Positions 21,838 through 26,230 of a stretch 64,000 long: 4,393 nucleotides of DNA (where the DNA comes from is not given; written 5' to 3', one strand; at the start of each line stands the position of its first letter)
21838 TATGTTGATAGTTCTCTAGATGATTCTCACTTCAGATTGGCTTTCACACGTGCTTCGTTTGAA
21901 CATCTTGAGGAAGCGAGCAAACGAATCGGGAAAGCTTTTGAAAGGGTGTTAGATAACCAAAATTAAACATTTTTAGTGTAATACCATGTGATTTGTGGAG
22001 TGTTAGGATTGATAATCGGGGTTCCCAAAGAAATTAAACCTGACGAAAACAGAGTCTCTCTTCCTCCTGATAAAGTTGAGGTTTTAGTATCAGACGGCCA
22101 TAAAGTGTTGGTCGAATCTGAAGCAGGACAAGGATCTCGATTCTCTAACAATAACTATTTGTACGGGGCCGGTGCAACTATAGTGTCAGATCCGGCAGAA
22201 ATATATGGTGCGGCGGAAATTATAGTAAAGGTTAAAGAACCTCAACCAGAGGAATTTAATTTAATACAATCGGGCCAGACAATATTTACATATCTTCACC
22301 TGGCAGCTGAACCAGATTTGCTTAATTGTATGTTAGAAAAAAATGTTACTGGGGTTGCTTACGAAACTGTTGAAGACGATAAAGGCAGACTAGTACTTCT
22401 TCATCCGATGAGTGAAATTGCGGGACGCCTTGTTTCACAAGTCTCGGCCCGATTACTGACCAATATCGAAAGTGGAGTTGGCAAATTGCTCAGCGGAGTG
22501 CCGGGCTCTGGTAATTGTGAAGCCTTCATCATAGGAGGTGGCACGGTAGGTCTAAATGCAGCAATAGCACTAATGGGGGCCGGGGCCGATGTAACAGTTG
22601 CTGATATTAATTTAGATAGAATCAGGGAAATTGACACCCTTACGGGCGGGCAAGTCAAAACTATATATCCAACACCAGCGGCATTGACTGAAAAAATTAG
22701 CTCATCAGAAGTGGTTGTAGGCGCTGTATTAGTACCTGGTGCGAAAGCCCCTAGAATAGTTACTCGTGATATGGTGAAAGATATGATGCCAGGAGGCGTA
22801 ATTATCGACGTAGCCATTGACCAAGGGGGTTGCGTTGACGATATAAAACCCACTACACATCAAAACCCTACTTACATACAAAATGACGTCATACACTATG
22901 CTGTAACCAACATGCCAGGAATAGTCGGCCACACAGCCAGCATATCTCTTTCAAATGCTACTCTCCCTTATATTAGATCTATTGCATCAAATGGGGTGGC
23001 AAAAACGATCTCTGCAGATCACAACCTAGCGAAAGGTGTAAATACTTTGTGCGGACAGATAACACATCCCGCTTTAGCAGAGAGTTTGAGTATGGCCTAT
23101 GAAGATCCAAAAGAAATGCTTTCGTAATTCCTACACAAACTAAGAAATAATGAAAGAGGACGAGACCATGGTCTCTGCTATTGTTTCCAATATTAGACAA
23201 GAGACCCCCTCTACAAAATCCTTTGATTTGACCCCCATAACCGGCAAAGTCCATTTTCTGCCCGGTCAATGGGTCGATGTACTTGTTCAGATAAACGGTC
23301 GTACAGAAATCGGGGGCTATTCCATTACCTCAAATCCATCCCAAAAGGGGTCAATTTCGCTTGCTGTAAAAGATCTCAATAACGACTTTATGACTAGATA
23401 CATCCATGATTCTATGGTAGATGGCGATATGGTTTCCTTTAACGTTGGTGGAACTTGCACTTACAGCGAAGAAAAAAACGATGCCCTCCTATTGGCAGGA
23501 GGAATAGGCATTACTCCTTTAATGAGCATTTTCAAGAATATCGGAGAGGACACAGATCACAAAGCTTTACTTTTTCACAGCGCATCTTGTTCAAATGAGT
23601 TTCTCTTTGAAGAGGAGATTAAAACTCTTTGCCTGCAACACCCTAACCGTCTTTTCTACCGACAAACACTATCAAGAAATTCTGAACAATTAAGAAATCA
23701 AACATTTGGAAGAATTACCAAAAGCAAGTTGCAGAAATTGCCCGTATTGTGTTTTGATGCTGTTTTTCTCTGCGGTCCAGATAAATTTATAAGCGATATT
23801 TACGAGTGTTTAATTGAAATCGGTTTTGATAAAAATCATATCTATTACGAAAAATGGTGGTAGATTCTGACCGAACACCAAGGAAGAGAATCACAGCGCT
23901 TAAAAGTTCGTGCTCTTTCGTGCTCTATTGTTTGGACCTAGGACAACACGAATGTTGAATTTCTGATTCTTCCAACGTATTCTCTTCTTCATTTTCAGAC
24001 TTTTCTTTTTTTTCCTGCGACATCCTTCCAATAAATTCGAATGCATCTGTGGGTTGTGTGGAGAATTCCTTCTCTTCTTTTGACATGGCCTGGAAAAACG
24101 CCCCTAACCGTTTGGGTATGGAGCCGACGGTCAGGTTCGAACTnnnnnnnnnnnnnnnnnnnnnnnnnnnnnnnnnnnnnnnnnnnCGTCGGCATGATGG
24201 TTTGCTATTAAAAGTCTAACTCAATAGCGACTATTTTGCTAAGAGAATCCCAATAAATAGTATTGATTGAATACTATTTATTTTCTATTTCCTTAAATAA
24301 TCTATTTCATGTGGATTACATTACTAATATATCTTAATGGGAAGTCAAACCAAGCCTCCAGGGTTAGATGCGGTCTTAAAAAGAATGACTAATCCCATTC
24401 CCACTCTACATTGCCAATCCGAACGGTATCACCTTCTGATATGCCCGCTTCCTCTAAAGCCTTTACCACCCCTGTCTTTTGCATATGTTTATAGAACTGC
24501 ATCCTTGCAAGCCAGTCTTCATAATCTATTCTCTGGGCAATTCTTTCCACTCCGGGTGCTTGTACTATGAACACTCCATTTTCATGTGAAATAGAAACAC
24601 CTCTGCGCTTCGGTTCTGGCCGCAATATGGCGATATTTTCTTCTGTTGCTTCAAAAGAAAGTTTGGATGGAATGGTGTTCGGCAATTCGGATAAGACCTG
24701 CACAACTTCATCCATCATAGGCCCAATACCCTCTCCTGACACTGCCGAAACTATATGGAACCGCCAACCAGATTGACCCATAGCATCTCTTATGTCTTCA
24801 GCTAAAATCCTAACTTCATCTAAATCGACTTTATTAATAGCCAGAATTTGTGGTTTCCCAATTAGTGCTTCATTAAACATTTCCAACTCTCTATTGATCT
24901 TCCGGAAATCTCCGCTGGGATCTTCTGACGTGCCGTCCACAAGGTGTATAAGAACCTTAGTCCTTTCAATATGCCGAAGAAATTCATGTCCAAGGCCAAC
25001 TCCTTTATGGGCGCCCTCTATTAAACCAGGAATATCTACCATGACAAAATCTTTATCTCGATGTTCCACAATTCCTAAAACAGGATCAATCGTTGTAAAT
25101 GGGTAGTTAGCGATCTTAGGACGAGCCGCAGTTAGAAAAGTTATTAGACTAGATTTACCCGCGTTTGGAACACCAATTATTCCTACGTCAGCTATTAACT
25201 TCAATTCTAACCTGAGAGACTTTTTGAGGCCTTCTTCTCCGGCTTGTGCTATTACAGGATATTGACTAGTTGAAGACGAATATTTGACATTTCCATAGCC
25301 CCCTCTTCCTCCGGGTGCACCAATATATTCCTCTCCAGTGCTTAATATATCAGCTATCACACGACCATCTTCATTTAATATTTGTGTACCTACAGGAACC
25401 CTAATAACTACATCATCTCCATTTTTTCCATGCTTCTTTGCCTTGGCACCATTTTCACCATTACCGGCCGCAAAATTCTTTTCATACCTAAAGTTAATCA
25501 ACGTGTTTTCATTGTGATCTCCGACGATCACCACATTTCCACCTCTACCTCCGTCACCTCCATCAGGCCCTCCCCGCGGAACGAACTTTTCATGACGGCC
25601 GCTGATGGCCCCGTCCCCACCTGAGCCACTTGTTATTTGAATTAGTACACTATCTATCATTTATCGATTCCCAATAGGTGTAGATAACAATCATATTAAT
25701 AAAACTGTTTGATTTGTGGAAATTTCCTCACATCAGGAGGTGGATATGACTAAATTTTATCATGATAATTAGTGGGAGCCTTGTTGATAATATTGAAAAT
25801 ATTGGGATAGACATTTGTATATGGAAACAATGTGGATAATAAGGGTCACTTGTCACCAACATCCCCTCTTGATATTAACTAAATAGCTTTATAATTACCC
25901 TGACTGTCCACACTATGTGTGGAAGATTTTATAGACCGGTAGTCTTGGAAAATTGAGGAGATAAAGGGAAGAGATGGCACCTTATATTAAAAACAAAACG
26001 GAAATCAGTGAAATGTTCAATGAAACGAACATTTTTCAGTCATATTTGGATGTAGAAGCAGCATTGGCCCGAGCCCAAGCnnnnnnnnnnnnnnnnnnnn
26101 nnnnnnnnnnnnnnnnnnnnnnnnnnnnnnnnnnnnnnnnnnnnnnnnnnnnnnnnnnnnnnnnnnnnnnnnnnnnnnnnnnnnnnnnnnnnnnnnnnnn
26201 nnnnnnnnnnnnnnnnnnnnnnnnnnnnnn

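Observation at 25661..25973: Same-orientation DnaA-box cluster in the obg/lyase intergenic region, 20 kb from a dnaA gene that has no boxes of its own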

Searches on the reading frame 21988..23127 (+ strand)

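Call 6: search_protein_families(library=pfam, proteins=[window:21988-23127:+])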
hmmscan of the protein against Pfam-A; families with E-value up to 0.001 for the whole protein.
window:21988-23127:+ (379 aa): 2 families
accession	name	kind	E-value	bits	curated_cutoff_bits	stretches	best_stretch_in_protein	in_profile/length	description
PF01262.27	AlaDh_PNT_C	-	9.2e-69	231.6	23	1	151-361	3-214/214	Alanine dehydrogenase/PNT, C-terminal domain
PF05222.21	AlaDh_PNT_N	-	6.7e-44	149.9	30.4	1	11-145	1-136/136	Alanine dehydrogenase/PNT, N-terminal domain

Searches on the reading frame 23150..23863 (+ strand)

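Call 6: search_protein_families(library=pfam, proteins=[window:23150-23863:+])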
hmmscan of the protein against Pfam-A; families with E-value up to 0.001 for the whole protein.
window:23150-23863:+ (237 aa): 3 families
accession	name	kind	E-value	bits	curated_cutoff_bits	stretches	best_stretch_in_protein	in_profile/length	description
PF00175.26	NAD_binding_1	-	1e-12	49.1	22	1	114-217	1-107/109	Oxidoreductase NAD-binding domain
PF00970.30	FAD_binding_6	-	4.9e-10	40.1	21.1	1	24-98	18-91/99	Oxidoreductase FAD-binding domain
PF08030.17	NAD_binding_6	-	2.6e-05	24.8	22.2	0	113-137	5-29/156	Ferric reductase NAD binding domain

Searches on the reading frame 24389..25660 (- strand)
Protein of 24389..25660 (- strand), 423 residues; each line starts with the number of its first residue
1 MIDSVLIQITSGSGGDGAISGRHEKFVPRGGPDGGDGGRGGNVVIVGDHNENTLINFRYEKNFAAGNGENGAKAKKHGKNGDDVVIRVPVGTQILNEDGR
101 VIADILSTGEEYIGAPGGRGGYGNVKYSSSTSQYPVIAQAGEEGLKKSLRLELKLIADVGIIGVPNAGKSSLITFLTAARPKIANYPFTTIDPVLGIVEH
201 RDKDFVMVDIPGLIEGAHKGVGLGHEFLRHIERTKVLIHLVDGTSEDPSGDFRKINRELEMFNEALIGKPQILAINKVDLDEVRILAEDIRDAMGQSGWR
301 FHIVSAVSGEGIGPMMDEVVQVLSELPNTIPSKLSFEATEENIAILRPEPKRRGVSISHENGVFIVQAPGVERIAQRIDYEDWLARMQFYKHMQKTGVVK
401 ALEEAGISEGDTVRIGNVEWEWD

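Call 6: search_protein_families(library=pfam, proteins=[window:24389-25660:-])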
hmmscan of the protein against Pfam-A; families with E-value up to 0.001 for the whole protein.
window:24389-25660:- (423 aa): 4 families
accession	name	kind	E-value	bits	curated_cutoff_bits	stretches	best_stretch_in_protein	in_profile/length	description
PF01018.28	GTP1_OBG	-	1.2e-51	174.8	27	1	2-155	1-155/155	GTP1/OBG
PF01926.29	MMR_HSR1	-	3.3e-28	98.5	21.9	1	158-277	1-113/113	50S ribosome-binding GTPase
PF09269.16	DUF1967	-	6.1e-18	65.1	27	1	357-422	3-70/70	Domain of unknown function (DUF1967)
PF02421.24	FeoB_N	-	3.4e-13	49.8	27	1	159-317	3-154/156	Ferrous iron transport protein B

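Call 8: find_encoding_contigs(protein=window:24389-25660:-, flank=10000, max_places=10)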
Protein window:24389-25660:- (423 aa): 23 contigs read that carry it; 5 places shown.
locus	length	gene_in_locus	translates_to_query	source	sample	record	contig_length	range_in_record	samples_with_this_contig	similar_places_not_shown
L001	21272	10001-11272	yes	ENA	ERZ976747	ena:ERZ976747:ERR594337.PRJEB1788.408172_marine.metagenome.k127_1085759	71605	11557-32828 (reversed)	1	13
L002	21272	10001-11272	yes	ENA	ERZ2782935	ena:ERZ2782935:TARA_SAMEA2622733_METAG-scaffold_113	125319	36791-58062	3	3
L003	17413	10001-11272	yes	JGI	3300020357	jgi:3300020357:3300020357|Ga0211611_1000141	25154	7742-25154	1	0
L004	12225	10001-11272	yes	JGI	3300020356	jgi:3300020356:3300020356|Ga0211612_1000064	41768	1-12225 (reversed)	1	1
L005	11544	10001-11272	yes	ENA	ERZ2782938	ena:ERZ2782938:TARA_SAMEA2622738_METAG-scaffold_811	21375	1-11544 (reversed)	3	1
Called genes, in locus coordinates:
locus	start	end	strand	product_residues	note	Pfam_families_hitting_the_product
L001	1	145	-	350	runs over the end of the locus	PF00174:Oxidored_molyb, PF03404:Mo-co_dimer, PF17957:Big_7 (faint)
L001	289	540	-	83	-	PF00076:RRM_1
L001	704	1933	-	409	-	PF02746:MR_MLE_N, PF13378:MR_MLE_C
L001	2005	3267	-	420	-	PF01757:Acyl_transf_3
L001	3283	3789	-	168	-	PF01967:MoaC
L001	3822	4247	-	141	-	PF00075:RNase_H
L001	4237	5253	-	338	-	PF04055:Radical_SAM, PF13353:Fer4_12 (weak), PF06463:Mob_synth_C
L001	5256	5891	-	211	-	PF01725:Ham1p_like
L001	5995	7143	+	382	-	PF02515:CoA_transf_3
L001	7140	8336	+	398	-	PF02515:CoA_transf_3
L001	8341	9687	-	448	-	PF00206:Lyase_1, PF10397:ADSL_C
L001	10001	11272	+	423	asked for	PF01018:GTP1_OBG, PF01926:MMR_HSR1, PF02421:FeoB_N, PF09269:DUF1967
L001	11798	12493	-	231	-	PF00970:FAD_binding_6, PF00175:NAD_binding_1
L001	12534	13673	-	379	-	PF05222:AlaDh_PNT_N, PF01262:AlaDh_PNT_C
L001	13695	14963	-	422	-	PF00155:Aminotran_1_2, PF12897:Asp_aminotransf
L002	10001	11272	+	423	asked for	PF01018:GTP1_OBG, PF01926:MMR_HSR1, PF02421:FeoB_N, PF09269:DUF1967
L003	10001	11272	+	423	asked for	PF01018:GTP1_OBG, PF01926:MMR_HSR1, PF02421:FeoB_N, PF09269:DUF1967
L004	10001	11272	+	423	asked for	PF01018:GTP1_OBG, PF01926:MMR_HSR1, PF02421:FeoB_N, PF09269:DUF1967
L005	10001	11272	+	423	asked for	PF01018:GTP1_OBG, PF01926:MMR_HSR1, PF02421:FeoB_N, PF09269:DUF1967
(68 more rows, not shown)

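Call 12: find_related_loci(query=window:24389-25660:-, collection=genome_contigs, flank=10000)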
Query window:24389-25660:- (423 aa) in genome_contigs; peptide patterns used: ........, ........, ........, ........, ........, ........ (x = any residue, [..] = any of these).
109 stretches matched a pattern; 13 encode a relative of the query (tblastn E <= 1e-3); 12 distinct loci.
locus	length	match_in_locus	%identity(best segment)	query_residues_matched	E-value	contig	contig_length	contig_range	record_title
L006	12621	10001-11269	87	1-423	0e+0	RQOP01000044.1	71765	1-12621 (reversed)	MAG: SAR202 cluster bacterium isolate OSU_BB09 BB09_044, whole genome shotgun sequence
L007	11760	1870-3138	85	1-423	0e+0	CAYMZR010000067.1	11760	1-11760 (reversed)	MAG TPA_asm: uncultured Dehalococcoidia bacterium isolate binchicken_co141_86 genome assembly, contig: NODE_21816_length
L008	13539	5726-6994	84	1-423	0e+0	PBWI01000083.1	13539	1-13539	MAG: Chloroflexota bacterium isolate RS820 18927, whole genome shotgun sequence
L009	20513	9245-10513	82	1-423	0e+0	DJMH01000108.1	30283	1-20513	MAG TPA_asm: Dehalococcoidia bacterium UBA6495 UBA6495_contig_29772, whole genome shotgun sequence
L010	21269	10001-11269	80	1-423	0e+0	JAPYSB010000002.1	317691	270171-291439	MAG: Dehalococcoidia bacterium isolate PW3.metabat2.87 PW3_12_length_317691_cov_13.075936, whole genome shotgun sequence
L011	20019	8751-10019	80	1-423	0e+0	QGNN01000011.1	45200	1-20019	MAG: Chloroflexi bacterium isolate SAR202-II-177A Ga0133547_10003662, whole genome shotgun sequence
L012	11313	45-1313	79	1-423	0e+0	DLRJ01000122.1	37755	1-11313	MAG TPA_asm: Dehalococcoidia bacterium UBA7891 UBA7891_contig_3004, whole genome shotgun sequence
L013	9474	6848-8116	86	1-423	0e+0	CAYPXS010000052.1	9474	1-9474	MAG TPA_asm: uncultured Dehalococcoidia bacterium isolate binchicken_co46_665 genome assembly, contig: NODE_14275_length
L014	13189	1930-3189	39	1-422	7e-90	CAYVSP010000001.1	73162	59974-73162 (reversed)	MAG TPA_asm: uncultured Candidatus Saccharibacteria bacterium isolate SRP200132_co1_486 genome assembly, contig: NODE_46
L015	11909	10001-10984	47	1-323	4e-83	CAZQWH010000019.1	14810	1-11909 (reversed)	MAG TPA_asm: uncultured Candidatus Saccharibacteria bacterium isolate SRP263527_co2_234 genome assembly, contig: NODE_35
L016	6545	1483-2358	39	3-290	7e-53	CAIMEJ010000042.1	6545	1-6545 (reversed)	uncultured bacterium isolate AlinenLipids_bin-5835 genome assembly, contig: bin-5835:042/118, whole genome shotgun seque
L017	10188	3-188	87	362-423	5e-31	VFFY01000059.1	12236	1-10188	MAG: SAR202 cluster bacterium isolate OSU_TB12 TB12_059, whole genome shotgun sequence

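Call 32: find_homologous_proteins(query=window:24389-25660:-, max_evalue=1e-80)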
Query window:24389-25660:- (423 aa): 7597 proteins with E <= 1e-80 among 8000 candidates; the best 120 are listed.
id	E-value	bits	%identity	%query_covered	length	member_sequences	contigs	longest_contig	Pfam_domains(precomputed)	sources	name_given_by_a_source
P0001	2.2e-277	938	100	100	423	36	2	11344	PF01926.30,PF02421.25,PF01018.29,PF09269.17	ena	-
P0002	2.6e-275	931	98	100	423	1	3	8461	PF01926.30,PF02421.25,PF01018.29,PF09269.17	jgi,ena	jgi:GTP-binding protein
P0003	4.2e-275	931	99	100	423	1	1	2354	PF01926.30,PF02421.25,PF01018.29,PF09269.17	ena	-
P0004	7.9e-248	841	87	100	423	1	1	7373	PF01926.30,PF02421.25,PF01018.29,PF09269.17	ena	-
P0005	5.6e-247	838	87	100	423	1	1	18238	PF01926.30,PF02421.25,PF01018.29,PF09269.17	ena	-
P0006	1.8e-246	836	87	100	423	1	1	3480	PF01926.30,PF02421.25,PF01018.29,PF09269.17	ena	-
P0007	3.4e-246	835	87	100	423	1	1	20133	PF01926.30,PF02421.25,PF01018.29,PF09269.17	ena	-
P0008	4.3e-246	835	87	100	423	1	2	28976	PF01926.30,PF02421.25,PF01018.29,PF09269.17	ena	-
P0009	4.3e-246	835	87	100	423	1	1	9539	PF01926.30,PF02421.25,PF01018.29,PF09269.17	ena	-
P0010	4.5e-246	835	87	100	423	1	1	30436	PF01926.30,PF02421.25,PF01018.29,PF09269.17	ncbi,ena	-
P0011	5.1e-246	835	87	100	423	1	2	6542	PF01926.30,PF02421.25,PF01018.29,PF09269.17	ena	-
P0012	5.6e-246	835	87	100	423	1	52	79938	PF01926.30,PF02421.25,PF01018.29,PF09269.17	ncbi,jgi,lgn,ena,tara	ncbi:MAG: GTPase ObgE [Dehalococcoidia bacterium]|tara:strand:+ start:5431 stop:6702 length:1272 sta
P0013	5.9e-246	835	87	100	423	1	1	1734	PF01926.30,PF02421.25,PF01018.29,PF09269.17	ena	-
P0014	5.9e-246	835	87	100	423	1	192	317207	PF01926.30,PF02421.25,PF01018.29,PF09269.17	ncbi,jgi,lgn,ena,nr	ncbi:MAG: GTPase ObgE [SAR202 cluster bacterium]|jgi:GTP-binding protein|nr:MAG: GTPase ObgE [SAR202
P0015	5.9e-246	835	87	100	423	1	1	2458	PF01926.30,PF02421.25,PF01018.29,PF09269.17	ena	-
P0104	1.6e-176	606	63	100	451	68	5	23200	PF01926.30,PF02421.25,PF01018.29,PF09269.17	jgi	-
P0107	1.1e-175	603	63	100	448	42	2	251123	PF01926.30,PF02421.25,PF01018.29,PF09269.17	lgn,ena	-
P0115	7.7e-175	600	64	100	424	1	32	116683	PF01926.30,PF00025.28,PF00350.30,PF02421.25,PF00009.34,PF01018.29,PF09269.17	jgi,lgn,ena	-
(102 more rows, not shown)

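Call 33: find_encoding_contigs(protein=P0107, flank=10000, max_places=2)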
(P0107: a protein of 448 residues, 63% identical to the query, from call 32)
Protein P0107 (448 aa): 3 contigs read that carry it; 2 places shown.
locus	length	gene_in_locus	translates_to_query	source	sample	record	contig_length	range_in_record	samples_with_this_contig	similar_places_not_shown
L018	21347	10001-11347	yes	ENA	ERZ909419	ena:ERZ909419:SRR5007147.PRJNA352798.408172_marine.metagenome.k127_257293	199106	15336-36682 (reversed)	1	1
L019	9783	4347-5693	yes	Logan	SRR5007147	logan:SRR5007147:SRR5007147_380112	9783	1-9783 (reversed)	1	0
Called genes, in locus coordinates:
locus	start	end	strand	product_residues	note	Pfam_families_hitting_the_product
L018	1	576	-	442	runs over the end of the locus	PF05977:MFS_3, PF07690:MFS_1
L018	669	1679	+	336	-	PF00491:Arginase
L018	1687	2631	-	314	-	PF00075:RNase_H, PF01967:MoaC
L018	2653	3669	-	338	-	PF04055:Radical_SAM, PF13353:Fer4_12 (weak), PF06463:Mob_synth_C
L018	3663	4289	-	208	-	PF01725:Ham1p_like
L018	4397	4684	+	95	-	PF24696:UGSC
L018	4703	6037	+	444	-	PF24696:UGSC (weak)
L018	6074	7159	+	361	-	PF02515:CoA_transf_3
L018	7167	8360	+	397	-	PF02515:CoA_transf_3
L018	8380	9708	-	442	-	PF00206:Lyase_1, PF10397:ADSL_C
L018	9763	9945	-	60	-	-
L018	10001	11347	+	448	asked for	PF01018:GTP1_OBG, PF01926:MMR_HSR1, PF02421:FeoB_N, PF09269:DUF1967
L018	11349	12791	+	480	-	PF07690:MFS_1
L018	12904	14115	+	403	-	PF02515:CoA_transf_3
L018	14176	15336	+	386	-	PF00296:Bac_luciferase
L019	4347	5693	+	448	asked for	PF01018:GTP1_OBG, PF01926:MMR_HSR1, PF02421:FeoB_N, PF09269:DUF1967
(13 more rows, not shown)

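Call 34: find_encoding_contigs(protein=P0115, flank=10000, max_places=2)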
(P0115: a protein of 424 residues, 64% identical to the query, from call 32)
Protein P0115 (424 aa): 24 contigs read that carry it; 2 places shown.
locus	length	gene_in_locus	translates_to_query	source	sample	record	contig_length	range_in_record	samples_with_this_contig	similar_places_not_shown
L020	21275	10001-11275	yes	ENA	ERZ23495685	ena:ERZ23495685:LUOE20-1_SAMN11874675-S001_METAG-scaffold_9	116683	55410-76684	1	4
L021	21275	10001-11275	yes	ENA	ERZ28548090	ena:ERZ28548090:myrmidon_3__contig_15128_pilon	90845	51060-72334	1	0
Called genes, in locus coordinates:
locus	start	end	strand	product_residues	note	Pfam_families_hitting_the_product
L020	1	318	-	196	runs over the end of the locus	PF01195:Pept_tRNA_hydro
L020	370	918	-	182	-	-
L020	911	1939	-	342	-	PF00174:Oxidored_molyb, PF03404:Mo-co_dimer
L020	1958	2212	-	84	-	PF00076:RRM_1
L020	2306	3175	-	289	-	PF00075:RNase_H, PF13456:RVT_3 (weak), PF01967:MoaC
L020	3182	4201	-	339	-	PF04055:Radical_SAM, PF13353:Fer4_12 (weak), PF06463:Mob_synth_C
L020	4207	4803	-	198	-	PF01725:Ham1p_like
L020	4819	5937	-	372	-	PF01950:FBPase_3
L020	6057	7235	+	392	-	PF02515:CoA_transf_3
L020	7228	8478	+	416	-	PF02515:CoA_transf_3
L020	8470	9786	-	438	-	PF00206:Lyase_1, PF10397:ADSL_C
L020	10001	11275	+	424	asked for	PF01018:GTP1_OBG, PF00350:Dynamin_N (faint), PF00025:Arf (weak), PF00009:GTP_EFTU (faint), PF01926:MMR_HSR1, PF02421:FeoB_N, PF09269:DUF1967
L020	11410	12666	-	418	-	PF00155:Aminotran_1_2, PF12897:Asp_aminotransf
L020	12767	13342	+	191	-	PF01467:CTP_transf_like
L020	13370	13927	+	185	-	PF00156:Pribosyltran (weak)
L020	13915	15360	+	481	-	PF00083:Sugar_tr, PF07690:MFS_1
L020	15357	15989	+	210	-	PF00300:His_Phos_1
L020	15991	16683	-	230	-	PF00300:His_Phos_1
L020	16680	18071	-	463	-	PF11638:DnaA_N (weak), PF00308:Bac_DnaA, PF00004:AAA (faint), PF08299:Bac_DnaA_C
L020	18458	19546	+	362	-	PF00089:Trypsin, PF13365:Trypsin_2, PF00595:PDZ (weak), PF13180:PDZ_2, PF17820:PDZ_6 (weak)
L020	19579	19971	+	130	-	PF03918:CcmH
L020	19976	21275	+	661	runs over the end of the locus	PF01578:Cytochrom_C_asm, PF16327:CcmF_C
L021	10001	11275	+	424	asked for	PF01018:GTP1_OBG, PF00350:Dynamin_N (faint), PF00025:Arf (weak), PF00009:GTP_EFTU (faint), PF01926:MMR_HSR1, PF02421:FeoB_N, PF09269:DUF1967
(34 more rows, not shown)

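Call 35: find_encoding_contigs(protein=P0104, flank=10000, max_places=2)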
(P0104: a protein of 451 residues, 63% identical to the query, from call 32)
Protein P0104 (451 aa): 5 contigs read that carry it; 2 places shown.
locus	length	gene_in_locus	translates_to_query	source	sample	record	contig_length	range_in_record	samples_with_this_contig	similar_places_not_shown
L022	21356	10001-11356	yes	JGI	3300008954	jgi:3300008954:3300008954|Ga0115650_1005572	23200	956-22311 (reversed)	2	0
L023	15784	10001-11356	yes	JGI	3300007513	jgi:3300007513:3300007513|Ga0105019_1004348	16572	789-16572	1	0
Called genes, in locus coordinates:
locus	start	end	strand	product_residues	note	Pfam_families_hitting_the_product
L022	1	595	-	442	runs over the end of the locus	PF05977:MFS_3, PF07690:MFS_1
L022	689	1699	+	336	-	PF00491:Arginase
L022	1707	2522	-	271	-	PF00075:RNase_H, PF01967:MoaC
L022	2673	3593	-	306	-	PF04055:Radical_SAM, PF06463:Mob_synth_C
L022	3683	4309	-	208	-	PF01725:Ham1p_like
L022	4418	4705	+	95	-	PF24696:UGSC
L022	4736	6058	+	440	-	PF24696:UGSC (weak)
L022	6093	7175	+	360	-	PF02515:CoA_transf_3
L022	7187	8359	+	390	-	PF02515:CoA_transf_3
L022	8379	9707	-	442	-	PF00206:Lyase_1, PF10397:ADSL_C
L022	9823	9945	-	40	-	-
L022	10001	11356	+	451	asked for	PF01018:GTP1_OBG, PF02421:FeoB_N, PF01926:MMR_HSR1, PF09269:DUF1967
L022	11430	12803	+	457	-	PF07690:MFS_1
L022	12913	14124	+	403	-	PF02515:CoA_transf_3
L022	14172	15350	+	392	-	PF00296:Bac_luciferase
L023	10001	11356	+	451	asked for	PF01018:GTP1_OBG, PF02421:FeoB_N, PF01926:MMR_HSR1, PF09269:DUF1967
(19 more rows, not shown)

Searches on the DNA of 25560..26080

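Call 38: search_rna_families(source=window, start=25560, end=26080, threshold=evalue, max_evalue=1)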
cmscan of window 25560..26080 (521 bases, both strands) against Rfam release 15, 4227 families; matches with E-value up to 1: 0.
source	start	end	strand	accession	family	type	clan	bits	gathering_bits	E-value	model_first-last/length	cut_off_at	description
